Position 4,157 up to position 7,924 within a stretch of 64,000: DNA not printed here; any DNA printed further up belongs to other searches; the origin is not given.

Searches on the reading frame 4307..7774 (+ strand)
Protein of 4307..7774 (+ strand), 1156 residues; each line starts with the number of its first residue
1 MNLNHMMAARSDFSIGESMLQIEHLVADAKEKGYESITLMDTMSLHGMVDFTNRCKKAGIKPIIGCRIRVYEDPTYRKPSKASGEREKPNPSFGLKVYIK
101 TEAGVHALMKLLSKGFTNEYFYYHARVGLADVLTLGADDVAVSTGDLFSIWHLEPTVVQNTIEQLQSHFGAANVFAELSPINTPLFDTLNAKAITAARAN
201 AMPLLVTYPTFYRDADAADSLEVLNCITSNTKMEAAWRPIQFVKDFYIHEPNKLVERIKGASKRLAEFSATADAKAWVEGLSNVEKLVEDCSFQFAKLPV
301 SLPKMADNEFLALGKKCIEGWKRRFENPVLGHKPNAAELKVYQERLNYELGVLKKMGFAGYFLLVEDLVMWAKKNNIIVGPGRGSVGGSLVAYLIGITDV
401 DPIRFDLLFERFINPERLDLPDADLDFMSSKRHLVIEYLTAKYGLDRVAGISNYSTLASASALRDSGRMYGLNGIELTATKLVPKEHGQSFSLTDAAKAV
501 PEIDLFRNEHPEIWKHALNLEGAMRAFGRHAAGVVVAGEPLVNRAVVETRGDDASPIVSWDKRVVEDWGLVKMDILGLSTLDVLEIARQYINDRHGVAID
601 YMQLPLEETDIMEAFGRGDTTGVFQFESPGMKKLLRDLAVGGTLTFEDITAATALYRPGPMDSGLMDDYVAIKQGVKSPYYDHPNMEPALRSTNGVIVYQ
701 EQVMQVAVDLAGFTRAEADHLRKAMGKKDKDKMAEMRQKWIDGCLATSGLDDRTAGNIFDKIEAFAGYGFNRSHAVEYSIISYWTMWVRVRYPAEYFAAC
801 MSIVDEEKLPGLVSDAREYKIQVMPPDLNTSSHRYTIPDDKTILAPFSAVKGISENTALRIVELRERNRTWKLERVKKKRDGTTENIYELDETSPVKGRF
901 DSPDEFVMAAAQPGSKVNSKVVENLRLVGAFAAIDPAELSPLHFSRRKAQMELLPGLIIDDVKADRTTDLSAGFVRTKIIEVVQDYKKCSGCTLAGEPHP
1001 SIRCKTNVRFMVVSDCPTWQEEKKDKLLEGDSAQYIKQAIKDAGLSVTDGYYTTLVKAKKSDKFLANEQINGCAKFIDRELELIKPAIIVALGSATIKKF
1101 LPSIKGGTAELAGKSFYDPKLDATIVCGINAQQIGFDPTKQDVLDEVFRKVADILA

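Call 61: search_protein_families(library=pfam, max_evalue=0.001, proteins=[window:4307-7774:+])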
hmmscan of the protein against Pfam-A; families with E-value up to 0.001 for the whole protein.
seq(1156 aa): 5 families
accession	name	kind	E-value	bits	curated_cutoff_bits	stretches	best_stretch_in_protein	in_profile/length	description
PF07733.18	DNA_pol3_alpha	-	3.1e-77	260.1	23.9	1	313-577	3-260/260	Bacterial DNA polymerase III alpha NTPase domain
PF17657.6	DNA_pol3_finger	-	5.8e-53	179.1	22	1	580-746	1-164/166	Bacterial DNA polymerase III alpha subunit finger domain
PF02811.25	PHP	-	1.5e-19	71.4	26.4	1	10-178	5-161/164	PHP domain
PF14579.12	HHH_6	-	7.1e-12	45.8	25.6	1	820-871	1-51/90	Helix-hairpin-helix motif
PF03167.25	UDG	-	4.3e-07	30.5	24.3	1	1004-1105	4-102/141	Uracil DNA glycosylase superfamily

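Call 64: search_dna_similar(query=window:4307-7774:+, collection=phages, mode=protein, max_rows=12)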
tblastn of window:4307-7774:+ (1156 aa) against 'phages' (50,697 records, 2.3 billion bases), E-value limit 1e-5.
Records with a match: 1413; places in all: 1421; records where one place covers at least 80% of the query: 55.
Best place of each record, by identity: <60% 1413.
By first word of the organism name: Pseudomonas 303; Mycobacterium 282; Streptomyces 211; Gordonia 132; Bacillus 100; Staphylococcus 45; Bacteriophage 44; Microbacterium 36; Escherichia 31; Rhodococcus 22; and 58 more.
By host as written in the record: Mycobacterium smegmatis mc2 155 204; Pseudomonas aeruginosa 118; - 102; Pseudomonas aeruginosa PAO1 86; Streptomyces griseus ATCC 10137 81; Gordonia terrae 3612 65; Streptomyces lividans JI 1326 44; Mycobacterium smegmatis mc#155 37; and 236 more.
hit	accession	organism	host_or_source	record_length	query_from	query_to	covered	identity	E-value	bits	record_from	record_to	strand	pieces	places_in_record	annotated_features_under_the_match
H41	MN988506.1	Rhizobium phage RHph_N1_15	Rhizobium phaseoli N1_15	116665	3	1155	100%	43.8%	0e+0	924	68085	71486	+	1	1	DNA polymerase III protein alpha subunit protein | hypothetical protein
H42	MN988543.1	Rhizobium phage RHph_N2_6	Rhizobium phaseoli N2_6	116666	3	1155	100%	43.8%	0e+0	924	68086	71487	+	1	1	DNA polymerase III protein alpha subunit protein | hypothetical protein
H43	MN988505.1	Rhizobium phage RHph_N1_10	Rhizobium phaseoli N1_10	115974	3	1155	100%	43.6%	0e+0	922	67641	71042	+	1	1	DNA polymerase III protein alpha subunit protein | hypothetical protein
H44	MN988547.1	Rhizobium phage RHph_Y2_11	Rhizobium etli Y2_11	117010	3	1155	100%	43.5%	0e+0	916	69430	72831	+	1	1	DNA polymerase III protein alpha subunit protein | hypothetical protein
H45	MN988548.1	Rhizobium phage RHph_Y2_17_1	Rhizobium etli Y2_17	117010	3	1155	100%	43.5%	0e+0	916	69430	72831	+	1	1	DNA polymerase III protein alpha subunit protein | hypothetical protein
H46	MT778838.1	Rhizobium phage V1VFA-S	-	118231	3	1156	100%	43.2%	0e+0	895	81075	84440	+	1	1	DNA polymerase III alpha subunit | hypothetical protein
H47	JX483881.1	Rhizobium phage RHEph10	Rhizobium etli CFN42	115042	1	1155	100%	43.0%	0e+0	907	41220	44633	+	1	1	putative DNA polymerase III protein alpha subunit | hypothetical protein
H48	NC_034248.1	Rhizobium phage RHEph10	Rhizobium etli CFN42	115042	1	1155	100%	43.0%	0e+0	907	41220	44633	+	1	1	DNA polymerase | hypothetical protein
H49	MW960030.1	Rhizobium phage RHph_X66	R. phaseoli sv. phaseoli INC 2-5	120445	3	1156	100%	42.8%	0e+0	888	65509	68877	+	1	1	DNA polymerase III protein alpha subunit protein | hypothetical protein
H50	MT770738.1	Rhizobium phage B1VFA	Rhizobium leguminosarum VF39SM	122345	3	1156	100%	42.7%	0e+0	890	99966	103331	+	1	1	DNA polymerase III alpha subunit | hypothetical protein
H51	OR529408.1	Stenotrophomonas phage BUCTxx99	Stenotrophomonas maltophilia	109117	6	1154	99%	42.2%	0e+0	805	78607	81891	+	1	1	DNA polymerase III subunit alpha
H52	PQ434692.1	Stenotrophomonas phage ANB28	Stenotrophomonas maltophilia B28B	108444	6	1154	99%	42.1%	0e+0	804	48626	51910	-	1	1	DNA polymerase III alpha subunit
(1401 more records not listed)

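Call 75: get_annotated_region(hit=H41, flank=0)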
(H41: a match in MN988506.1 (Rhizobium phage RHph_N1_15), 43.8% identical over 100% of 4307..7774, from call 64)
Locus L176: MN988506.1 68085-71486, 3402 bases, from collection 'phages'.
description: Rhizobium phage RHph_N1_15, complete genome.
organism: Rhizobium phage RHph_N1_15 (NCBI taxid 2509741)
taxonomy: Viruses; Duplodnaviria; Heunggongvirae; Uroviricota; Caudoviricetes
host: Rhizobium phaseoli N1_15; source: agricultural lands; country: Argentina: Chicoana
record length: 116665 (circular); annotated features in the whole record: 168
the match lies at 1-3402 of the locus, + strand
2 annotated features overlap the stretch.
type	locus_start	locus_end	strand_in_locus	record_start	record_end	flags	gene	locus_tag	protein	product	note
CDS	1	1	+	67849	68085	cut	-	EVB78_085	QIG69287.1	hypothetical protein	-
CDS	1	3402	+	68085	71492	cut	-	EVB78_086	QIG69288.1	DNA polymerase III protein alpha subunit protein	GO_component: GO:0005737 - cytoplasm; GO_function: GO:0008408 - 3'-5' exonuclease activity; GO_function: GO:0003887 - ...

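Call 76: get_annotated_region(hit=H51, flank=0)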
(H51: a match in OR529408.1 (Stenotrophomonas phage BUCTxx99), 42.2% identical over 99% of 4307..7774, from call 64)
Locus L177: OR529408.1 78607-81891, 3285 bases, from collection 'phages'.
description: Stenotrophomonas phage BUCTxx99, complete genome.
organism: Stenotrophomonas phage BUCTxx99 (NCBI taxid 3092590)
taxonomy: Viruses; Duplodnaviria; Heunggongvirae; Uroviricota; Caudoviricetes
host: Stenotrophomonas maltophilia; source: sewage; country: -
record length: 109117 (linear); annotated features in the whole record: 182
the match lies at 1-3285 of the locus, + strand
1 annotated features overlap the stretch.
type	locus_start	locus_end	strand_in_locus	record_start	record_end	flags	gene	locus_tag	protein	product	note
CDS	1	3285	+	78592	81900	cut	-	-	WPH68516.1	DNA polymerase III subunit alpha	-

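Call 77: get_annotated_region(hit=H46, flank=0)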
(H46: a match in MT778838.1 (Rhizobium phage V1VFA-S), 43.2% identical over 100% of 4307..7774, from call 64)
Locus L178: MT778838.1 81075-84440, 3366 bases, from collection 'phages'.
description: Rhizobium phage V1VFA-S, complete genome.
organism: Rhizobium phage V1VFA-S (NCBI taxid 2763532)
taxonomy: Viruses; Duplodnaviria; Heunggongvirae; Uroviricota; Caudoviricetes
host: -; source: -; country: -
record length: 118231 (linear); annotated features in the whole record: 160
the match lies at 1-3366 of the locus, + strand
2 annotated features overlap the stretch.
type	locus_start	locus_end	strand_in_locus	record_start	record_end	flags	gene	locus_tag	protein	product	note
CDS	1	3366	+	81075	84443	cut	-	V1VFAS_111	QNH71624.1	DNA polymerase III alpha subunit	-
CDS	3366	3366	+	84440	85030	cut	-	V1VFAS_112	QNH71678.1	hypothetical protein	-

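Call 79: find_related_loci(query=A3, collection=viral_contigs, flank=4000)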
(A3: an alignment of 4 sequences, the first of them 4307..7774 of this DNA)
Query A3 (1156 aa) in viral_contigs; peptide patterns used: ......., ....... (x = any residue, [..] = any of these).
588 stretches matched a pattern; 445 encode a relative of the query (tblastn E <= 1e-3); the best 80 are kept; 80 distinct loci.
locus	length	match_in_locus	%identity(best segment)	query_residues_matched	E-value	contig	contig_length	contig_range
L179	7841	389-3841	79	1-1156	0e+0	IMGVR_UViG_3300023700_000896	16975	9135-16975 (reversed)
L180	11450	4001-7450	78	1-1156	0e+0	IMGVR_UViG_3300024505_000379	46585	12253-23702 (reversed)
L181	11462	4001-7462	87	1-1156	0e+0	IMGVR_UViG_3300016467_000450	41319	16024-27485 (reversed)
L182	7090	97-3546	77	1-1156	0e+0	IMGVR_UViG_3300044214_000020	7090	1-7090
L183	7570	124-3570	76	1-1156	0e+0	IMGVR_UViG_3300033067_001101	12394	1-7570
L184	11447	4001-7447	76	1-1156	0e+0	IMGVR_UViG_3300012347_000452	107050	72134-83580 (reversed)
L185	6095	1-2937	88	178-1156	0e+0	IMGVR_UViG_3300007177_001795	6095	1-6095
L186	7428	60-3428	74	1-1156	0e+0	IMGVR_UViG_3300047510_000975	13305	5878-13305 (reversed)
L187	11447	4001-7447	72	1-1156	0e+0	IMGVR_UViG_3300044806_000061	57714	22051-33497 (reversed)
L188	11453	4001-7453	72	1-1156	0e+0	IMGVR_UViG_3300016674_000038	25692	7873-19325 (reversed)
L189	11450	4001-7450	70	1-1155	0e+0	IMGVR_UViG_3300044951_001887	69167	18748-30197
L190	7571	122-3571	70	1-1155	0e+0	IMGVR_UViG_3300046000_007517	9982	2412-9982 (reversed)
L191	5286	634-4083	69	1-1155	0e+0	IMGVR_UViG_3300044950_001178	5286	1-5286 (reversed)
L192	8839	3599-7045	70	1-1155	0e+0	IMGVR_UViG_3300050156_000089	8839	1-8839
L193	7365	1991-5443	69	1-1156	0e+0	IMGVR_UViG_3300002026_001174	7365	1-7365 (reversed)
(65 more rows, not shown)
